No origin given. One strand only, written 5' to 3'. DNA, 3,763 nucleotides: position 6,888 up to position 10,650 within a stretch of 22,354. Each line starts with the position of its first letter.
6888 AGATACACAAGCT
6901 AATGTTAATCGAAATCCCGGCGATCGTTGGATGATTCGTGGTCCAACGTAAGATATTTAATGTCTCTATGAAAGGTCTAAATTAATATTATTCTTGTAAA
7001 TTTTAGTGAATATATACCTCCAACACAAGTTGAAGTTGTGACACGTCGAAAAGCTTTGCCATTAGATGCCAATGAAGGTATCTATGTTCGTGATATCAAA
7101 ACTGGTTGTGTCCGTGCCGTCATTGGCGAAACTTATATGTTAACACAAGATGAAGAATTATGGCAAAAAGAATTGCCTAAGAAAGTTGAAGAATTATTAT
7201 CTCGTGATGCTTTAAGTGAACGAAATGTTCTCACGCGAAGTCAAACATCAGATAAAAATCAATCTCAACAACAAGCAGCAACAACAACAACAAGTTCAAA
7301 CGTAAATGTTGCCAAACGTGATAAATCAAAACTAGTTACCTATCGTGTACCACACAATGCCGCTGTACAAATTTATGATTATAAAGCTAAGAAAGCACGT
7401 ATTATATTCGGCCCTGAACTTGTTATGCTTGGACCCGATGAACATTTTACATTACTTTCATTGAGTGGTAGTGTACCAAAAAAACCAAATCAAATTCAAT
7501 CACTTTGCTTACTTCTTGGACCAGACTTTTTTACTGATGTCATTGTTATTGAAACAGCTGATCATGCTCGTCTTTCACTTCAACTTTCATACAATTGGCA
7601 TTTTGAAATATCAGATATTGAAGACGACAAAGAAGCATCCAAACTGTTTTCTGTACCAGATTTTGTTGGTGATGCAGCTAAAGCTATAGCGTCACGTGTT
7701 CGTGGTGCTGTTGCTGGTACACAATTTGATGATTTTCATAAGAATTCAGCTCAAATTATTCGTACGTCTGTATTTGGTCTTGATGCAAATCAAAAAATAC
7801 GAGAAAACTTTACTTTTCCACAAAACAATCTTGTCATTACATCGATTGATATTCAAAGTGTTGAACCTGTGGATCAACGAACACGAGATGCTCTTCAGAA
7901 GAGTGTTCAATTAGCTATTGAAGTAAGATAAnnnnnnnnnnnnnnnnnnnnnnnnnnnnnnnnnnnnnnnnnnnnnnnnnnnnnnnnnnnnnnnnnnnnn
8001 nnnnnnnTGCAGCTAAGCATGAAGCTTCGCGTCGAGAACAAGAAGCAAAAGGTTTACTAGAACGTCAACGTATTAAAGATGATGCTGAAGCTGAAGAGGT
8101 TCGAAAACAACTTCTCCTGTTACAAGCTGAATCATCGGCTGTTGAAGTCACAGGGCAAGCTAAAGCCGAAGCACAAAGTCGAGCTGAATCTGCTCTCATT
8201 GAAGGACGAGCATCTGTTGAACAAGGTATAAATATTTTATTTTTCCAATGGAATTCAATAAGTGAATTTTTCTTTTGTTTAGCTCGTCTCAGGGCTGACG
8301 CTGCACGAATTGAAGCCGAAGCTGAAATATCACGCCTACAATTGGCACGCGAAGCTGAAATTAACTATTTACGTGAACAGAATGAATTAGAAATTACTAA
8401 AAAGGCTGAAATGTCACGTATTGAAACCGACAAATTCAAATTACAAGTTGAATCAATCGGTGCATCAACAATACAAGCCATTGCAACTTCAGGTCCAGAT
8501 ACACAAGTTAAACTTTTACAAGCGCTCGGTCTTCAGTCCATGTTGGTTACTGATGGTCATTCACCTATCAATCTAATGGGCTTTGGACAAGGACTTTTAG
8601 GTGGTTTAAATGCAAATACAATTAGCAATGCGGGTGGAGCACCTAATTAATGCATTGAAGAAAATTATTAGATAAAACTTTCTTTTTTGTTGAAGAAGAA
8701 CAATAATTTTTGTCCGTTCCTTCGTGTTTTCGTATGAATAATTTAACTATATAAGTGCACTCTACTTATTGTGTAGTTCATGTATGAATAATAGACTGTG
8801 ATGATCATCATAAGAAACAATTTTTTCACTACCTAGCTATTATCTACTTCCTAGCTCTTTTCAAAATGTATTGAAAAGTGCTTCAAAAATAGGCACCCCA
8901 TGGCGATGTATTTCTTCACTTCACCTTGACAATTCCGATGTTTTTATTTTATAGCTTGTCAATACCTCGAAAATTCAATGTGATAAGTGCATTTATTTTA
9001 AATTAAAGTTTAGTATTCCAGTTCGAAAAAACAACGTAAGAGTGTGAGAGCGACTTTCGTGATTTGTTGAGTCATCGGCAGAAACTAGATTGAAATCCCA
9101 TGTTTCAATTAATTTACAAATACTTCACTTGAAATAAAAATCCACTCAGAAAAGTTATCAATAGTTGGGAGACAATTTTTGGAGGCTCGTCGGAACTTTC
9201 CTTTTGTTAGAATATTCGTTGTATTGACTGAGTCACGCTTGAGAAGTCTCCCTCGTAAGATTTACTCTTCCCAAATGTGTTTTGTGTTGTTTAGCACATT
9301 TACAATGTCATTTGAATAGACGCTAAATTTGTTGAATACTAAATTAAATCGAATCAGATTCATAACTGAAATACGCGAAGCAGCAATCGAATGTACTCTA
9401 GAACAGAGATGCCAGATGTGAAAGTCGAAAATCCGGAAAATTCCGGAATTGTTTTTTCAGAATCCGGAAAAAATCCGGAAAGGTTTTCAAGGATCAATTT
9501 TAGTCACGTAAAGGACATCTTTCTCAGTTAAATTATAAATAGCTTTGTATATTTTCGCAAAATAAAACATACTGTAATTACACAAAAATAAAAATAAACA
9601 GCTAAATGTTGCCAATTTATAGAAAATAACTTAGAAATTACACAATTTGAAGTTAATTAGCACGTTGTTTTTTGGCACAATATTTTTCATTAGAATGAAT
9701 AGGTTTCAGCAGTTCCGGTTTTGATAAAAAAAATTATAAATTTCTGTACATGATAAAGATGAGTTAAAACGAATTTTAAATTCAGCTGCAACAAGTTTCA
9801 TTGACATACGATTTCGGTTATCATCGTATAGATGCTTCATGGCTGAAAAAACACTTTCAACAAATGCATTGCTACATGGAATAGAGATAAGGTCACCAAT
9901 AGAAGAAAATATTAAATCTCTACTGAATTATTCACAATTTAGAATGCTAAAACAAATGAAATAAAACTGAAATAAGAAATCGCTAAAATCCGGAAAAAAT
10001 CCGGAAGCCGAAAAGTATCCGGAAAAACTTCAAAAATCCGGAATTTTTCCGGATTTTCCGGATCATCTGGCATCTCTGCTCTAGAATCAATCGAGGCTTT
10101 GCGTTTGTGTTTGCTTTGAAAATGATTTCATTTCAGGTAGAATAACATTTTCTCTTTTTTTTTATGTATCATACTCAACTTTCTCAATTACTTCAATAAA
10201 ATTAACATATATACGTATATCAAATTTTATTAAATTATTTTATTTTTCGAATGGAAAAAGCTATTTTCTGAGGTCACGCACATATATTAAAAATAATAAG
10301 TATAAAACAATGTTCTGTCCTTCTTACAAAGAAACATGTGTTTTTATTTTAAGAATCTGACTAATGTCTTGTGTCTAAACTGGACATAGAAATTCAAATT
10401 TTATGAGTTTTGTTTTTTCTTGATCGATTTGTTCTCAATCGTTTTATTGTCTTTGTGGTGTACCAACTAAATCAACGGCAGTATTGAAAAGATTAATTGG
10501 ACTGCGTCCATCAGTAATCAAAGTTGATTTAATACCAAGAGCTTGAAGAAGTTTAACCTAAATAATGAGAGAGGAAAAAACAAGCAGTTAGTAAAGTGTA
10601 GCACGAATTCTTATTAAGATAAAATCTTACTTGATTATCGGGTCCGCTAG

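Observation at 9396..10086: Intact hAT-type MITE with perfect 8-bp TSD sitting exactly between the two converging MVP genes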

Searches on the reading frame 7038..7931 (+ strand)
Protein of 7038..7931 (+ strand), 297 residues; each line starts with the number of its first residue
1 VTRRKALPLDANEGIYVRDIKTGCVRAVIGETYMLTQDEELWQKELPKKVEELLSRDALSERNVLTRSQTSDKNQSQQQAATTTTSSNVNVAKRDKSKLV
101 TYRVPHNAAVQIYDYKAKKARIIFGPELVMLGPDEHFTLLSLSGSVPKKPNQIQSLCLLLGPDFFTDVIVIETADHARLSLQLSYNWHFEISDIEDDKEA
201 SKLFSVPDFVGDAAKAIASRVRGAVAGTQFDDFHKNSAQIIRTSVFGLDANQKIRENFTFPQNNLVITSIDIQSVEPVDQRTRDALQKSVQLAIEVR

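Call 36: find_homologous_proteins(query=window:7038-7931:+, max_evalue=1e-40)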
Query window:7038-7931:+ (297 aa): 1030 proteins with E <= 1e-40 among 3109 candidates; the best 120 are listed.
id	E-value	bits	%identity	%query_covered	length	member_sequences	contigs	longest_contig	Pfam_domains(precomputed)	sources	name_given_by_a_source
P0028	9.7e-164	561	85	100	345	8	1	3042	PF17795.7,PF17796.7,PF11978.14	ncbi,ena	-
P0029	1.3e-163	561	88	98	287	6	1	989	PF17795.7,PF17796.7,PF11978.14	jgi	-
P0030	1.5e-163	561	86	100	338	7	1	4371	PF17795.7,PF17796.7,PF11978.14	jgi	jgi:major vault protein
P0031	6.9e-163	559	86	100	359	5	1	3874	PF17795.7,PF17796.7,PF11978.14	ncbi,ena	-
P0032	2.0e-162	557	84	100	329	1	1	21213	PF17795.7,PF17796.7,PF11978.14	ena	-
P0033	7.1e-161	552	85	100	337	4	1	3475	PF17795.7,PF17796.7,PF11978.14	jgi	jgi:major vault protein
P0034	3.3e-157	540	84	98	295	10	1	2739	PF17795.7,PF17796.7,PF11978.14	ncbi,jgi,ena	jgi:major vault protein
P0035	2.2e-156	537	83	100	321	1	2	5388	PF17795.7,PF17796.7,PF11978.14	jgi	jgi:major vault protein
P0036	1.6e-155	534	82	100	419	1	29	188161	PF17795.7,PF17796.7,PF11978.14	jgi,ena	-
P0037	3.4e-154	530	82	100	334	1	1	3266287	PF17795.7,PF17796.7,PF11978.14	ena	-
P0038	2.9e-153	527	81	100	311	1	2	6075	PF17795.7,PF17796.7,PF11978.14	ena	-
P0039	2.6e-152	524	81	100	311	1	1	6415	PF17795.7,PF17796.7,PF11978.14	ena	-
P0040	8.6e-152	522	82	100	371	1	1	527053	PF17795.7,PF17796.7,PF11978.14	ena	-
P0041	1.8e-151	521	81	100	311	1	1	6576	PF17795.7,PF17796.7,PF11978.14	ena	-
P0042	8.9e-151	519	80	100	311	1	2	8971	PF17795.7,PF17796.7,PF11978.14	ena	-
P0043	1.2e-147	509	86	91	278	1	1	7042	PF17795.7,PF17796.7,PF11978.14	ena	-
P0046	6.2e-144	496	85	89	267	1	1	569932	PF17795.7,PF11978.14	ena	-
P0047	4.3e-143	494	84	89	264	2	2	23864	PF17795.7,PF17796.7,PF11978.14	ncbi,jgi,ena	jgi:major vault protein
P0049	1.1e-141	489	84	89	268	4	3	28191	PF17795.7,PF17796.7,PF11978.14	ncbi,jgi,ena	jgi:major vault protein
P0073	1.2e-118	414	89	68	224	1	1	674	PF17795.7,PF11978.14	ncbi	ncbi:unnamed protein product, partial [Adineta steineri]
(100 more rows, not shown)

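Call 48: list_cluster_members(proteins=[P0028, P0031, P0034, P0047, P0049, P0029, P0030, P0073, P0046, P0043])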
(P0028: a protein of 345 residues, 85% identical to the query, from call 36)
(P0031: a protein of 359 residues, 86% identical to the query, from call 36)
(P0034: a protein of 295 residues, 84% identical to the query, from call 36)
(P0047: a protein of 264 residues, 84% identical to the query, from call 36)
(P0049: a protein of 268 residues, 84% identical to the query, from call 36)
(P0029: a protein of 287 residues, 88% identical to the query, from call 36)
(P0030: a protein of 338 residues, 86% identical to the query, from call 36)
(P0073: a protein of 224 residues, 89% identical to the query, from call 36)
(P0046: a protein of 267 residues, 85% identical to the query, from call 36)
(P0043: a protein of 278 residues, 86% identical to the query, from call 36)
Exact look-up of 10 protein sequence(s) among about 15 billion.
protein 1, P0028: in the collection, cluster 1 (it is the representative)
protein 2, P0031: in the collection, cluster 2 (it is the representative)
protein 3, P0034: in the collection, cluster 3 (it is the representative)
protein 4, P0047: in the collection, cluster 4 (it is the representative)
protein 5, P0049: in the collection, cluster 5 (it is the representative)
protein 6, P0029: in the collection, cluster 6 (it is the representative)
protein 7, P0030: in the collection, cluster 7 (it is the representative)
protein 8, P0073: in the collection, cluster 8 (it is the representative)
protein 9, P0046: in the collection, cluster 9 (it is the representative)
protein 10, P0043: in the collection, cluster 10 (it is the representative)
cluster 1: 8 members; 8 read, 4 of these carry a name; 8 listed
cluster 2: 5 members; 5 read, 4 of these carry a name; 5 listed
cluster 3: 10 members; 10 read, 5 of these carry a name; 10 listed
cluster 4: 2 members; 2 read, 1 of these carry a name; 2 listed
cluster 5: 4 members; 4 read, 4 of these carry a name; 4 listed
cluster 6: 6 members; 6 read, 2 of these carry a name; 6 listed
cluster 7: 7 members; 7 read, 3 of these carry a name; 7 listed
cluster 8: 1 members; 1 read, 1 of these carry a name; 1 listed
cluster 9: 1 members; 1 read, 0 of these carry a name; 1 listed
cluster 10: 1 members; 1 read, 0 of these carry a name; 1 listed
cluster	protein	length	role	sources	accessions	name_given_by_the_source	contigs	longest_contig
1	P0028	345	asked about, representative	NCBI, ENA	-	-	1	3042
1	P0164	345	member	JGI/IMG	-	major vault protein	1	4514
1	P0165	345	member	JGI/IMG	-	major vault protein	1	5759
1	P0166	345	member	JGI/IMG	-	major vault protein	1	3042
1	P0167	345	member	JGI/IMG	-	major vault protein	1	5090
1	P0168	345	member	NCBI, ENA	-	-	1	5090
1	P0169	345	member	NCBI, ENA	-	-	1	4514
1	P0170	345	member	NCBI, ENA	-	-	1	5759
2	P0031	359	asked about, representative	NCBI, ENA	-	-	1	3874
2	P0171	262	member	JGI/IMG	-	major vault protein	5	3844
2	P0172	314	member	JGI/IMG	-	major vault protein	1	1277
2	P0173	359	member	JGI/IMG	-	major vault protein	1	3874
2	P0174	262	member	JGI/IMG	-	major vault protein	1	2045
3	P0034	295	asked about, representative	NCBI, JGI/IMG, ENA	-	major vault protein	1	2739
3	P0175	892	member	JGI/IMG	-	major vault protein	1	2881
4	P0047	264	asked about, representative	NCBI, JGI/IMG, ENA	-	major vault protein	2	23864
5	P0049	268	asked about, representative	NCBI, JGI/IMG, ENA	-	major vault protein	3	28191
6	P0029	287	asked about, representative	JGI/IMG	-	-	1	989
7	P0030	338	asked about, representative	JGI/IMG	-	major vault protein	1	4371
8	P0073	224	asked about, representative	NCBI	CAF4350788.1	unnamed protein product, partial [Adineta steineri]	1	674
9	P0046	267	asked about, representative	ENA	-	-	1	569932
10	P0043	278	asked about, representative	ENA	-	-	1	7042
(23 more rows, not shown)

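Call 58: find_encoding_contigs(protein=P0046, flank=10000, max_places=3)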
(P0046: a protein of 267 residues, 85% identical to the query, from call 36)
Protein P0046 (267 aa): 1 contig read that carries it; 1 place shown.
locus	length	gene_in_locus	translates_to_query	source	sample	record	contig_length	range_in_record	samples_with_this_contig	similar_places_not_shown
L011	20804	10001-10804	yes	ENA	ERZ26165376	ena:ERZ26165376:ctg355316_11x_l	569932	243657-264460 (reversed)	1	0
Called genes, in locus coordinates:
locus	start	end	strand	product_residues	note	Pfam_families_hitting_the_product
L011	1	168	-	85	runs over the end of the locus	-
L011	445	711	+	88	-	-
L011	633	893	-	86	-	-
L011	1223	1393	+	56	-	-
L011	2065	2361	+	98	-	-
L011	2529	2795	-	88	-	PF17811:JHD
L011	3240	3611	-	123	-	-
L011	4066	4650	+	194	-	-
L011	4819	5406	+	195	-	PF24785:RXYLT1_C (weak), PF03016:Exostosin_GT47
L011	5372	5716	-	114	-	-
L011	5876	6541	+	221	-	-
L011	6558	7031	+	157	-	-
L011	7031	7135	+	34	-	-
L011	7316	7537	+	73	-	PF07738:Sad1_UNC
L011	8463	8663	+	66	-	-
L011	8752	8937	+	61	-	PF17794:Vault_2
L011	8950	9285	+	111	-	PF01505:Vault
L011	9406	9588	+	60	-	-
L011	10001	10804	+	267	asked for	PF17795:Vault_3, PF11978:MVP_shoulder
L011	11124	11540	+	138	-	-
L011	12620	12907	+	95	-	-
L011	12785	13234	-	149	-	-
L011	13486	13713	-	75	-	PF11978:MVP_shoulder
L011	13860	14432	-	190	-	PF17796:Vault_4, PF17795:Vault_3, PF11978:MVP_shoulder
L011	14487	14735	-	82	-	PF17794:Vault_2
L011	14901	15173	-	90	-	PF01505:Vault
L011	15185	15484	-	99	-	PF17794:Vault_2, PF01505:Vault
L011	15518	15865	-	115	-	-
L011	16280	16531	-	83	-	PF03151:TPT, PF08449:UAA (weak)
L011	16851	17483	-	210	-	PF03151:TPT, PF00892:EamA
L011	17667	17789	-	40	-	-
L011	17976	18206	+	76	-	PF00173:Cyt-b5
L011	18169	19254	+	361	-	PF00174:Oxidored_molyb, PF03404:Mo-co_dimer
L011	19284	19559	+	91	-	PF03404:Mo-co_dimer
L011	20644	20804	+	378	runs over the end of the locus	PF00001:7tm_1, PF10324:7TM_GPCR_Srw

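Call 59: find_encoding_contigs(protein=P0032, flank=10000, max_places=3)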
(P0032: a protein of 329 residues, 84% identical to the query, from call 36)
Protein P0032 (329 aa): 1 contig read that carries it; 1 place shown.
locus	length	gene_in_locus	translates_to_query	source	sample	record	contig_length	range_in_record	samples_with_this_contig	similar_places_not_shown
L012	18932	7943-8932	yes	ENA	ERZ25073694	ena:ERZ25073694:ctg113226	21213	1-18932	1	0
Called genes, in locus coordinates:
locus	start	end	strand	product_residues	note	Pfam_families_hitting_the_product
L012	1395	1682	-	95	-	-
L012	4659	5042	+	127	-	-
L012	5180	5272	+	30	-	-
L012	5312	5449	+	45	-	-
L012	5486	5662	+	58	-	PF07738:Sad1_UNC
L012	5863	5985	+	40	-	PF07738:Sad1_UNC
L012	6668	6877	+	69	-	-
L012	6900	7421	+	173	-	PF17794:Vault_2, PF01505:Vault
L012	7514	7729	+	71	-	PF01505:Vault (weak)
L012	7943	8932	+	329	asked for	PF17796:Vault_4, PF17795:Vault_3, PF11978:MVP_shoulder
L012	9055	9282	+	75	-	-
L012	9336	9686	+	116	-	-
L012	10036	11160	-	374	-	PF10250:O-FucT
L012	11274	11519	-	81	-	-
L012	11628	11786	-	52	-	-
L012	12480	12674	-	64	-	-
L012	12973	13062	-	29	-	-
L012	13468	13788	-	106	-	-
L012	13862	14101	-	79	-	PF17796:Vault_4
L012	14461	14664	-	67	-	PF01505:Vault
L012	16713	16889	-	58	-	PF00892:EamA, PF03151:TPT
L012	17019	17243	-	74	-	-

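Call 79: search_protein_families(library=pfam, proteins=[window:7038-7931:+], max_evalue=0.001)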
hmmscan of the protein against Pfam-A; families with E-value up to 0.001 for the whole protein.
window:7038-7931:+ (297 aa): 3 families
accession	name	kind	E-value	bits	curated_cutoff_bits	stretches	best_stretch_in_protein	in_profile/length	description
PF11978.13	MVP_shoulder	-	2.2e-52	176.5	25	1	161-279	1-118/118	Shoulder domain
PF17795.6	Vault_3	-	1.2e-32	112.3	28.8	1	100-160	2-62/62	Major Vault Protein Repeat domain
PF17796.6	Vault_4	-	2.5e-19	69.7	22.9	1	6-58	1-53/63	Major Vault Protein repeat domain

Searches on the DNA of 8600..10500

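Call 62: search_rna_families(source=window, start=8600, end=10500, threshold=evalue, max_evalue=1)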
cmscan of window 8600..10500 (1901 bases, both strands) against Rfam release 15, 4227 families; matches with E-value up to 1: 3.
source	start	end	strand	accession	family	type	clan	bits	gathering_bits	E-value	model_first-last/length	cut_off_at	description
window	9984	10056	-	RF03790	MIR8008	Gene; miRNA;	-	34.9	66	5.4e-05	1-55/55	no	MIR8008 microRNA precursor family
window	9986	10058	+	RF03790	MIR8008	Gene; miRNA;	-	34.8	66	5.7e-05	1-55/55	no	MIR8008 microRNA precursor family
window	9972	10063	-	RF02810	Lst_thermometer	Cis-reg; thermoregulator;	-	20.3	126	0.89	1-115/115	no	Lst 5' UTR thermometer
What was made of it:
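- Tried and rejected: Rfam gave only a sub-threshold MIR8008 hit on both strands, caused by the TCCGGA hairpin (call 62).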
